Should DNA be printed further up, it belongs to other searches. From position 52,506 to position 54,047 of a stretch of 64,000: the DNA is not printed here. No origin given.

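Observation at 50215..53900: Cobalamin riboswitch controlling a BtuB-like receptor plus a secreted beta-propeller/dockerin protein: possible BtuG-like B12-capture analog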

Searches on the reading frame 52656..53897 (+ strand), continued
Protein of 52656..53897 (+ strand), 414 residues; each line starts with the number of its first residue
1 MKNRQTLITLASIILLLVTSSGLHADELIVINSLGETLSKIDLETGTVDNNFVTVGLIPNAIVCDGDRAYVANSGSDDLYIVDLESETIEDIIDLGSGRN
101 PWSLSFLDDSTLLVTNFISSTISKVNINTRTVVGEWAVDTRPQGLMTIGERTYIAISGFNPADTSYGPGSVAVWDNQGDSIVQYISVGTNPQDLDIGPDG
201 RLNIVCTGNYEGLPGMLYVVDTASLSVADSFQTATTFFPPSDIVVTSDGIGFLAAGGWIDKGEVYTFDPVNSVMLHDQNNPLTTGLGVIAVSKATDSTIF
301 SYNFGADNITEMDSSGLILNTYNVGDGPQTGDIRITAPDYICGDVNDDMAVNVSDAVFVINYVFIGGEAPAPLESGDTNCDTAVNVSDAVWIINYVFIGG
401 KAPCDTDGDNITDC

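Call 23: find_encoding_contigs(protein=P0025, flank=6000, max_places=2)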
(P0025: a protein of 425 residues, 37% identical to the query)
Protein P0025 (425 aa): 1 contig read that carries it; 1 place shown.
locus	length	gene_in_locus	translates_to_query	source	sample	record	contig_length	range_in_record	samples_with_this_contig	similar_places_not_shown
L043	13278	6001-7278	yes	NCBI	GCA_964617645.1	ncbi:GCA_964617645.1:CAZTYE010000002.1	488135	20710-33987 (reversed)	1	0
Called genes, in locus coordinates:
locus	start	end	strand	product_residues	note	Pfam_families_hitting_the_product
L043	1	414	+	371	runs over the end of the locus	PF14397:ATPgrasp_ST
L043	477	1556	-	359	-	PF09459:EB_dh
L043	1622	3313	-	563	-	PF01590:GAF, PF13185:GAF_2, PF13492:GAF_3, PF07228:SpoIIE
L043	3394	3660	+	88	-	-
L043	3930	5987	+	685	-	PF13620:CarboxypepD_reg, PF13715:CarbopepD_reg_2, PF07715:Plug, PF00593:TonB_dep_Rec_b-barrel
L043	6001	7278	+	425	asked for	PF00404:Dockerin_1 (weak)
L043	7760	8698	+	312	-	PF04794:YdjC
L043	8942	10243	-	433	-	PF00285:Citrate_synt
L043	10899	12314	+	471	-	-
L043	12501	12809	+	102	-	PF11969:DcpS_C, PF01230:HIT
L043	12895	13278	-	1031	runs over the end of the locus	PF00873:ACR_tran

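Call 24: find_encoding_contigs(protein=P0034, flank=6000, max_places=2)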
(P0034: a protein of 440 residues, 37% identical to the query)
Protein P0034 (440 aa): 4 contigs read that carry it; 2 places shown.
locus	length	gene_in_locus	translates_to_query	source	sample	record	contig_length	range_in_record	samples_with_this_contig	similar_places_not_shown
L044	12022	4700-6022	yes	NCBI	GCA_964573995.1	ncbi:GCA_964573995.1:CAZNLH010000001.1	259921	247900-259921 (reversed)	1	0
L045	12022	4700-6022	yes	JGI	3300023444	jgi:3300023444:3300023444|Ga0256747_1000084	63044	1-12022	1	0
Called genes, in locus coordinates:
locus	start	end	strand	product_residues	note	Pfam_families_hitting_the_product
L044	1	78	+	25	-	?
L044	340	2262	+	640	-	PF07715:Plug, PF00593:TonB_dep_Rec_b-barrel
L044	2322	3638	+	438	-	PF18962:Por_Secre_tail (weak)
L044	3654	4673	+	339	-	-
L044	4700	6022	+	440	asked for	-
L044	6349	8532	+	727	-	PF00082:Peptidase_S8, PF13860:FlgD_ig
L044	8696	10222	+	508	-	PF00575:S1 (weak), PF10150:RNase_E_G, PF20833:RNase_E_G_Thio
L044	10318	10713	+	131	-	PF00829:Ribosomal_L21p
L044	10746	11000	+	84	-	PF01016:Ribosomal_L27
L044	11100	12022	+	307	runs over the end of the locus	PF00056:Ldh_1_N, PF02866:Ldh_1_C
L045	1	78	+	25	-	?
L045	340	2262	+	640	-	PF07715:Plug, PF00593:TonB_dep_Rec_b-barrel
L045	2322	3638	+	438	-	PF18962:Por_Secre_tail (weak)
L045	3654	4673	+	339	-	-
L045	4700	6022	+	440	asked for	-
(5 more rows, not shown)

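Call 25: find_encoding_contigs(protein=P0042, flank=6000, max_places=2)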
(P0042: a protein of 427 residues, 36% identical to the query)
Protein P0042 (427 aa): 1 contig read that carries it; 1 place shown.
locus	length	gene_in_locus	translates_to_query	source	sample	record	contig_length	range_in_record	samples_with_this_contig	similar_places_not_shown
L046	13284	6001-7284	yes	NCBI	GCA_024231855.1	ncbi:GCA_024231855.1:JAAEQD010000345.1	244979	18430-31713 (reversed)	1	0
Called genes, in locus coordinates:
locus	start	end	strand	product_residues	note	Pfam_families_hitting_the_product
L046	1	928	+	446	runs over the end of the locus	PF02878:PGM_PMM_I, PF02879:PGM_PMM_II, PF02880:PGM_PMM_III, PF00408:PGM_PMM_IV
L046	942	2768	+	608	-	PF13522:GATase_6, PF13537:GATase_7, PF01380:SIS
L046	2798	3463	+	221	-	PF13384:HTH_23 (faint)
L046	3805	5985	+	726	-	PF13620:CarboxypepD_reg (faint), PF07715:Plug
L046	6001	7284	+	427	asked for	PF18962:Por_Secre_tail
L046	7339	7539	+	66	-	PF01197:Ribosomal_L31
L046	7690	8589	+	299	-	PF07136:DUF1385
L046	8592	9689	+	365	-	PF03462:PCRF, PF00472:RF-1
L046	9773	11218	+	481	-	PF01523:PmbA_TldD_1st, PF19290:PmbA_TldD_2nd (weak), PF19289:PmbA_TldD_3rd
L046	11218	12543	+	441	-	PF01523:PmbA_TldD_1st (weak), PF19289:PmbA_TldD_3rd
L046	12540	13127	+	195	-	PF13505:OMP_b-brl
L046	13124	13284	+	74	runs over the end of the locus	-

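Call 26: find_encoding_contigs(protein=P0032, flank=6000, max_places=1)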
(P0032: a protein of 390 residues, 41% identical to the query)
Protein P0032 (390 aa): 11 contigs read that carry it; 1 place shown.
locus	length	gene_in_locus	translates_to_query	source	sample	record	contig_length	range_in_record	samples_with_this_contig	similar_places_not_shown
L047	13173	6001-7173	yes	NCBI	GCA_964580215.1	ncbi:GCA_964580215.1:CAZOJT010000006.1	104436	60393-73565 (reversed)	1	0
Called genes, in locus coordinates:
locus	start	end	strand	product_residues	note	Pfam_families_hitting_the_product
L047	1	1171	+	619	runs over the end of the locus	PF00037:Fer4 (faint), PF12797:Fer4_2 (faint), PF12837:Fer4_6 (faint), PF13237:Fer4_10 (faint), PF13187:Fer4_9 (faint), PF12838:Fer4_7 (weak), PF14697:Fer4_21, PF02662:FlpD, +1 more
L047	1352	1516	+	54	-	PF09723:Zn_ribbon_8 (weak)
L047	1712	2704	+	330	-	PF01073:3Beta_HSD, PF01370:Epimerase, PF02719:Polysacc_synt_2, PF04321:RmlD_sub_bind, PF05368:NmrA, PF13460:NAD_binding_10, PF16363:GDP_Man_Dehyd, PF07993:NAD_binding_4, +1 more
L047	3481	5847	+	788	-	PF13620:CarboxypepD_reg, PF13715:CarbopepD_reg_2, PF07715:Plug, PF00593:TonB_dep_Rec_b-barrel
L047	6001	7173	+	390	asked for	PF21783:YNCE (faint)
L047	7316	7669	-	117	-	PF01936:NYN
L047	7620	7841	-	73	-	PF01936:NYN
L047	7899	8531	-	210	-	-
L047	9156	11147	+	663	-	PF02085:Cytochrom_CIII (faint), PF09699:Paired_CXXCH_1 (faint), PF14522:Cytochrome_C7 (faint), PF14537:Cytochrom_c3_2 (faint), PF01292:Ni_hydr_CYTB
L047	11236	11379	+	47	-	-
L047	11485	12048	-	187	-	PF00293:NUDIX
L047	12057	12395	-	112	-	-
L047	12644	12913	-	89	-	PF00805:Pentapeptide (weak)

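Call 27: find_encoding_contigs(protein=P0022, flank=6000, max_places=1)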
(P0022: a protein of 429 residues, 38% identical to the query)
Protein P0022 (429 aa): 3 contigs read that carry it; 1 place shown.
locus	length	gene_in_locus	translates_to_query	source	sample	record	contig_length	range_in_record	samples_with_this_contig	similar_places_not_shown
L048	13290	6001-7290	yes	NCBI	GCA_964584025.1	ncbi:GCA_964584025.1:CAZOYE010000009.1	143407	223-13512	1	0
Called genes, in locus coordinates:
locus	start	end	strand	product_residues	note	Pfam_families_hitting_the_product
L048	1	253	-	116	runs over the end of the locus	PF09966:DUF2200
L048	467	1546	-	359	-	PF09459:EB_dh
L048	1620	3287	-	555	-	PF01590:GAF, PF13185:GAF_2, PF13492:GAF_3, PF07228:SpoIIE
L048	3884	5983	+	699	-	PF13620:CarboxypepD_reg, PF13715:CarbopepD_reg_2 (weak), PF07715:Plug, PF00593:TonB_dep_Rec_b-barrel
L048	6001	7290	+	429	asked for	-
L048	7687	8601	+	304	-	PF04794:YdjC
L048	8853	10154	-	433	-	PF00285:Citrate_synt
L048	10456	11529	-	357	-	-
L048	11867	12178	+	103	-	PF11969:DcpS_C, PF01230:HIT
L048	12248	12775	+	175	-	-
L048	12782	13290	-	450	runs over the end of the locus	PF11918:Peptidase_S41_N, PF03572:Peptidase_S41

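Call 28: find_encoding_contigs(protein=P0061, flank=6000, max_places=1)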
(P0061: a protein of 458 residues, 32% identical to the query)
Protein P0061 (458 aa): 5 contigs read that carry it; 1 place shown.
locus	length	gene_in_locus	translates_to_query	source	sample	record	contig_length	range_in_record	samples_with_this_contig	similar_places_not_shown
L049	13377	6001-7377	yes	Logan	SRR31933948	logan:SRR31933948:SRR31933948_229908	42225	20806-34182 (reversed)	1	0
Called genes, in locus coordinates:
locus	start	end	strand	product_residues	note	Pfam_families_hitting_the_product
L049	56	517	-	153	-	PF22848:ASD1_dom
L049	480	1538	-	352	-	PF00356:LacI, PF13407:Peripla_BP_4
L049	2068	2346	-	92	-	-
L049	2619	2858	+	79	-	-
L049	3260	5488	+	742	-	PF13620:CarboxypepD_reg, PF13715:CarbopepD_reg_2, PF07715:Plug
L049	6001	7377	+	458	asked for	PF16819:DUF5074 (faint), PF18962:Por_Secre_tail (weak), PF13585:CHU_C (weak), PF13860:FlgD_ig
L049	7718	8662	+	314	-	PF04055:Radical_SAM, PF16199:Radical_SAM_C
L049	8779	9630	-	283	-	PF21088:MS_channel_1st (weak), PF00924:MS_channel_2nd, PF21082:MS_channel_3rd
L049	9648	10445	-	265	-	PF04254:DUF432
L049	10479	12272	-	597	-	PF07244:POTRA (weak), PF08479:POTRA_2 (faint), PF07244:POTRA, PF01103:Omp85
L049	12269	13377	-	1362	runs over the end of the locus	PF05170:AsmA, PF05359:DUF748, PF27051:TamB_N (faint), PF04357:TamB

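Call 29: find_encoding_contigs(protein=P0054, flank=6000, max_places=1)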
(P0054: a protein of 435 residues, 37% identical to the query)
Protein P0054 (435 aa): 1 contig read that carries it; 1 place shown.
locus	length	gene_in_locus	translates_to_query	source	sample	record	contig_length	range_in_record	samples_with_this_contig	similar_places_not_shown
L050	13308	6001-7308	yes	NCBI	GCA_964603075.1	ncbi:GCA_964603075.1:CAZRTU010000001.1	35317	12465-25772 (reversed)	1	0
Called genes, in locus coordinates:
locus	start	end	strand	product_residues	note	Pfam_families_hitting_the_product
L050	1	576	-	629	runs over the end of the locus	PF19838:LptD_2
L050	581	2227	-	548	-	PF07584:BatA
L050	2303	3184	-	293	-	PF01882:DUF58, PF05762:VWA_CoxE (weak), PF13519:VWA_2 (faint)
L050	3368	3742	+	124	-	-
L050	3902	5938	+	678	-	PF13620:CarboxypepD_reg, PF13715:CarbopepD_reg_2, PF07715:Plug, PF00593:TonB_dep_Rec_b-barrel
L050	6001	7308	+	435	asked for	PF21783:YNCE (faint)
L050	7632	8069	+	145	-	PF02082:Rrf2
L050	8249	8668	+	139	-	PF02566:OsmC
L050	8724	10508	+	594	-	PF11551:Omp28 (weak), PF20773:InhA-like_MAM (weak)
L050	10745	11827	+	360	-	-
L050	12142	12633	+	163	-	PF00578:AhpC-TSA, PF08534:Redoxin, PF13905:Thioredoxin_8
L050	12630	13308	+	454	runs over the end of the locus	PF19494:DUF6029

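Call 30: predict_structure(alignment_id=A1)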
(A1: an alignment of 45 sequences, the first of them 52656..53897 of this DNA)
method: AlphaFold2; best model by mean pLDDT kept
length: 414 residues; sequences in the alignment: 45
mean_pLDDT: 91.6   pTM: 0.81
mean pLDDT of the five models: 91.6, 91.6, 91.4, 91.1, 90.6
residues with pLDDT >= 90: 309; 70-90: 80; 50-70: 20; < 50: 5
segments of 3 or more residues with pLDDT < 50: 20-23
pLDDT, mean of each block of 10 residues (from residue 1): 76 69 75 98 95 97 96 98 97 98 94 98 97 97 95 97 93 97 98 94 95 93 97 84 92 93 96 95 97 90 98 97 98 79 82 94 94 84 92 92 67 57
secondary structure, 60 per line:
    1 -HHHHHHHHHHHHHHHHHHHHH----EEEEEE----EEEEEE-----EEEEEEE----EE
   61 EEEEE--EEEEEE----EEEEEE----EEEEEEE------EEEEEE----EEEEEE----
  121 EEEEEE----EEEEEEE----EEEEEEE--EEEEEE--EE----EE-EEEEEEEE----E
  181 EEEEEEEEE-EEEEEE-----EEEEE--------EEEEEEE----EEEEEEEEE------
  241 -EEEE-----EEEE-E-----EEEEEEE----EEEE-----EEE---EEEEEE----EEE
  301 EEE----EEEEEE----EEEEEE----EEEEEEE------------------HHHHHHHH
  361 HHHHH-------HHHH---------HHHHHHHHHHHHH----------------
elements in order: H2-22 E27-32 E37-42 E48-54 E59-65 E68-73 E78-83 E88-94 E101-106 E111-116 E121-126 E131-137 E142-148 E151-156 E168-175 E180-189 E191-196 E202-206 E215-221 E226-234 E242-245 E251-254 E262-268 E273-276 E282-284 E288-293 E298-303 E308-313 E318-323 E328-334 H353-365 H373-376 H386-398

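Call 33: fold_search(model_id=the predicted structure, library=pdb)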
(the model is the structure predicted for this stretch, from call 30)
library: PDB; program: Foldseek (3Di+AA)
matches with E <= 10: 1943; with E <= 0.001: 1729
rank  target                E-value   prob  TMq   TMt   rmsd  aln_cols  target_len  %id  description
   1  1l0q_A                9.5e-19  1.00  0.62  0.66   2.6       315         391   22  Tandem YVTN beta-propeller and PKD domains from an archaeal surface layer protein (released 2002-11-06)
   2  8okv_D                1.1e-18  1.00  0.64  0.81   2.9       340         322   16  lipoprotein BT2095 from Bacteroides thetaiotamicron bound to cyanocobalamin CnCbl (released 2023-09-20)
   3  8bai_A                1.6e-18  1.00  0.63  0.80   3.1       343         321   16  The surface-exposed lipo-protein of BtuG2 in complex with cyanocobalamin. (released 2023-10-25)
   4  8okv_A                2.8e-18  1.00  0.64  0.81   2.9       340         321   16  lipoprotein BT2095 from Bacteroides thetaiotamicron bound to cyanocobalamin CnCbl (released 2023-09-20)
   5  8bai_B                4.7e-18  1.00  0.63  0.80   3.0       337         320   15  The surface-exposed lipo-protein of BtuG2 in complex with cyanocobalamin. (released 2023-10-25)
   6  8bn0                  5.2e-18  1.00  0.63  0.75   3.1       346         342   16  Bacteroides thetaiotaomicron surface protein BT1954 bound to (released 2023-08-16)
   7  3dsm                  6.5e-18  1.00  0.65  0.82   2.8       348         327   15  Crystal structure of the surface layer protein BACUNI_02894 from Bacteroides uniformis, Northeast Structural Genomics Co (released 2008-09-09)
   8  8bmz_B                6.8e-18  1.00  0.63  0.77   3.1       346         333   16  Bacteroides thetaiotaomicron surface lipoprotein BT1954 bound to adenosylcobalamin (released 2023-08-16)
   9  8bmz_A                8.8e-18  1.00  0.63  0.77   3.0       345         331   16  Bacteroides thetaiotaomicron surface lipoprotein BT1954 bound to adenosylcobalamin (released 2023-08-16)
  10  8bmy_A                4.9e-17  1.00  0.63  0.77   3.1       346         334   15  Bacteroides thetaiotaomicron surface lipoprotein bound to cyanocobalamin (released 2023-08-16)
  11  8ptd                  8.2e-17  1.00  0.63  0.75   3.4       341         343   16  The surface-exposed lipo-protein of BtuG1 in complex with cyanocobalamin. (released 2024-07-24)
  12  8bmx_D                9.6e-17  1.00  0.63  0.77   2.9       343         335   16  Bacteroides thetaiotaomicron B12 TonB dependent transporter in complex with a surface lipoprotein (released 2023-09-20)
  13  8okv_B                1.4e-16  1.00  0.62  0.76   3.2       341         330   16  lipoprotein BT2095 from Bacteroides thetaiotamicron bound to cyanocobalamin CnCbl (released 2023-09-20)
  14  8ptf                  1.5e-16  1.00  0.62  0.74   3.7       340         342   18  The surface-exposed lipo-protein of BtuG2 in complex with cyanocobalamin. (released 2024-07-24)
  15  8okv_C                3.2e-16  1.00  0.63  0.78   3.0       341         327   16  lipoprotein BT2095 from Bacteroides thetaiotamicron bound to cyanocobalamin CnCbl (released 2023-09-20)
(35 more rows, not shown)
